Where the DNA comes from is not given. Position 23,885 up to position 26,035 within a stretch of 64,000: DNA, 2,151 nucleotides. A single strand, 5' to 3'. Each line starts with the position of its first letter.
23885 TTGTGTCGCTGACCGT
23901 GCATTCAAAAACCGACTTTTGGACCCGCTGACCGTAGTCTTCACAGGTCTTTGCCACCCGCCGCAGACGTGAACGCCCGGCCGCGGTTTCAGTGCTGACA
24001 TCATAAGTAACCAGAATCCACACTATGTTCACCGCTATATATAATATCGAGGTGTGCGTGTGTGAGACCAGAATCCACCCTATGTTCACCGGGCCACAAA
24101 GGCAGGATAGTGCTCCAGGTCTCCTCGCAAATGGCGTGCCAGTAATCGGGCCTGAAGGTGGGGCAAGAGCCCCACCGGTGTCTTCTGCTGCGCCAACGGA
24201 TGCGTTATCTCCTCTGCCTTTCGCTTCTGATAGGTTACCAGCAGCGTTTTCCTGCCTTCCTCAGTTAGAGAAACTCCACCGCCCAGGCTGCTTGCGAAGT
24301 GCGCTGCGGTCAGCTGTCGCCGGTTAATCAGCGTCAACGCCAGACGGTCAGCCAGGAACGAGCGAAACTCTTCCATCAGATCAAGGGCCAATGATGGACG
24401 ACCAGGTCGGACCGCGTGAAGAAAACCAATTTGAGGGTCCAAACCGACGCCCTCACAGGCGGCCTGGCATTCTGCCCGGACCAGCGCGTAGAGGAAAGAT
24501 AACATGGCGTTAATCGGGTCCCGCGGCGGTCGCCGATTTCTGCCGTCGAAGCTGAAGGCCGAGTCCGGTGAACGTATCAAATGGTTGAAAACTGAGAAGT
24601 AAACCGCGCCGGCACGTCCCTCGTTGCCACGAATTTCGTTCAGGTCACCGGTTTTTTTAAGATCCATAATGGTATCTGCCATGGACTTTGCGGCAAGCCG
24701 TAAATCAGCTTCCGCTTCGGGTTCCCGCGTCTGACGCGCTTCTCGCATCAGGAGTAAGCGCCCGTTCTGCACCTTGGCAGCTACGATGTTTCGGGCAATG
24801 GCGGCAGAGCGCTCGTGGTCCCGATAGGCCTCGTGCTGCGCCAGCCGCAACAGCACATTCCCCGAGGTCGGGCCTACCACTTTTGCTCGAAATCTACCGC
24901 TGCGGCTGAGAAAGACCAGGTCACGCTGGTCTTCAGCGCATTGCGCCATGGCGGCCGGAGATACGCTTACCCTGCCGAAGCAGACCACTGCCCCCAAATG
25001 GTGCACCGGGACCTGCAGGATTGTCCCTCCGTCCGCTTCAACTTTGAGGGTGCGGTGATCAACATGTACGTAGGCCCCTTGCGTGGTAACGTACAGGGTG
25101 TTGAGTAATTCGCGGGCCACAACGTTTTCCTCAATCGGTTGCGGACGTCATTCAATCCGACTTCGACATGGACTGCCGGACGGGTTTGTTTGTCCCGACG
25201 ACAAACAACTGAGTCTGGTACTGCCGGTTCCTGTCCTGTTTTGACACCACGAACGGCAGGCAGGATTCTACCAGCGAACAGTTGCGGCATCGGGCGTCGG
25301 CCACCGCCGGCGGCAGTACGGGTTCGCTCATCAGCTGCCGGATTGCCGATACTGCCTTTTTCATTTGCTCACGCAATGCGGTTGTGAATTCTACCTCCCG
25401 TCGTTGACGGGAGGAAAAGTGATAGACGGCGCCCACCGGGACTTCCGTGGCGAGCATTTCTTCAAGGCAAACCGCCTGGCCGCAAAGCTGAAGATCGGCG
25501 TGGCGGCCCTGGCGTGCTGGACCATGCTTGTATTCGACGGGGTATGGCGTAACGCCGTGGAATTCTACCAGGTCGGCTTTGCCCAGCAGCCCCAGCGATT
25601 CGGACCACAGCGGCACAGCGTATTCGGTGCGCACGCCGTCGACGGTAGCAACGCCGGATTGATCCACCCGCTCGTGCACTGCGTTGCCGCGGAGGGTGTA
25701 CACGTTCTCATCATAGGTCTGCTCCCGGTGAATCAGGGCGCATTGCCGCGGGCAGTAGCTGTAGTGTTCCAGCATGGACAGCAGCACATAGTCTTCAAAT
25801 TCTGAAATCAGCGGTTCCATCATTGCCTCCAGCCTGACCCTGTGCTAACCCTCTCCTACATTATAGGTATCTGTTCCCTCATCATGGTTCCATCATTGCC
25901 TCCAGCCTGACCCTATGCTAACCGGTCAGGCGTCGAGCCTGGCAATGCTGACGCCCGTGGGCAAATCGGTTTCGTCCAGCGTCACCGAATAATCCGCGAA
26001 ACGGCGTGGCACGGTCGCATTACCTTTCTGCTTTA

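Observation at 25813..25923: CRISPR-unit-sized scar inside the cas operon: 38-bp duplication flanking a 35-bp insert at the cas7-cas4 junction (candidate ectopic spacer integration)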

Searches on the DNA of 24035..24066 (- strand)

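Call 88: search_dna_similar(query=window:24035-24066:-, collection=phages, mode=distant, max_evalue=10, max_rows=8)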
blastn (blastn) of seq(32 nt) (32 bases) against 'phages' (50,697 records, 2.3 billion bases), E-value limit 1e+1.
Records with a match: 1; places in all: 1; records where one place covers at least 80% of the query: 0.
Best place of each record, by identity: >=99% 1.
By first word of the organism name: Gordonia 1.
By host as written in the record: Gordonia terrae 3612 1.
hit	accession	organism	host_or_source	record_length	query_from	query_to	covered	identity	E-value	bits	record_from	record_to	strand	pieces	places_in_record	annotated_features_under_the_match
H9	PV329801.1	Gordonia phage RedRaider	Gordonia terrae 3612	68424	5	21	53%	100.0%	3e+0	32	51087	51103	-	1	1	67: DnaE-like DNA polymerase III alpha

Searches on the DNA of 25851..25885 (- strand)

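Call 32: search_dna_similar(query=window:25851-25885:-, collection=phages, mode=distant, max_evalue=10, max_rows=15)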
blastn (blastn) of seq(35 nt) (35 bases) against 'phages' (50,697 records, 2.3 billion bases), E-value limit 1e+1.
Records with a match: 6; places in all: 6; records where one place covers at least 80% of the query: 0.
Best place of each record, by identity: >=99% 2; 95-99% 2; 90-95% 1; 80-90% 1.
By first word of the organism name: Cyanophage 2; bajarodmic 1; Bacteriophage 1; Escherichia 1; uncultured 1.
By host as written in the record: - 3; Prochlorococcus MIT9303 2; Peromyscus fraterculus 1.
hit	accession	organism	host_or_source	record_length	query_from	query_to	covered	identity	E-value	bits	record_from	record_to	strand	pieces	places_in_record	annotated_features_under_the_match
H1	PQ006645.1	bajarodmic virus 485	Peromyscus fraterculus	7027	5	31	77%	85.2%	4e+0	32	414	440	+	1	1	major capsid protein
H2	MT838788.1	Bacteriophage sp.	human fecal samples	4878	11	33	66%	91.3%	1e+0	34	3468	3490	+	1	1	record has no annotation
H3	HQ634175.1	Cyanophage P-RSM1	Prochlorococcus MIT9303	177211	15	34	57%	95.0%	4e+0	33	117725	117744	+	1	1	2OG-Fe(II) oxygenase family oxidoreductase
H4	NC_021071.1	Cyanophage P-RSM1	Prochlorococcus MIT9303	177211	15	34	57%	95.0%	4e+0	33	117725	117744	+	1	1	2OG-Fe(II) oxygenase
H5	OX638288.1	Escherichia phage UP19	-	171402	10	27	51%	100.0%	1e+0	34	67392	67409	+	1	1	homing endonuclease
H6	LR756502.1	uncultured phage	metagenomic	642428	12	28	49%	100.0%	4e+0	32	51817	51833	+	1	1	record has no annotation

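Call 33: search_dna_similar(query=window:25851-25885:-, collection=plasmids, mode=distant, max_evalue=10, max_rows=15)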
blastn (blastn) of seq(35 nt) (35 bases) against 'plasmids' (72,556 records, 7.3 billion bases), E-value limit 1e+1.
Records with a match: 2; places in all: 2; records where one place covers at least 80% of the query: 1.
Best place of each record, by identity: >=99% 1; 80-90% 1.
By first word of the organism name: Fusobacterium 1; Bacillus 1.
By predicted mobility (MOB-suite, as given by PLSDB): non-mobilizable 2.
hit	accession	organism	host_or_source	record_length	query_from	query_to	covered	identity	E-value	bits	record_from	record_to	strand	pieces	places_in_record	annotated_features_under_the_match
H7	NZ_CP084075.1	Fusobacterium vincentii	-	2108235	2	32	89%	83.9%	4e+0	35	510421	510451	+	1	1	none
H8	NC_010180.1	Bacillus mycoides KBAB4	-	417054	17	34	51%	100.0%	4e+0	34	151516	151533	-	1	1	permease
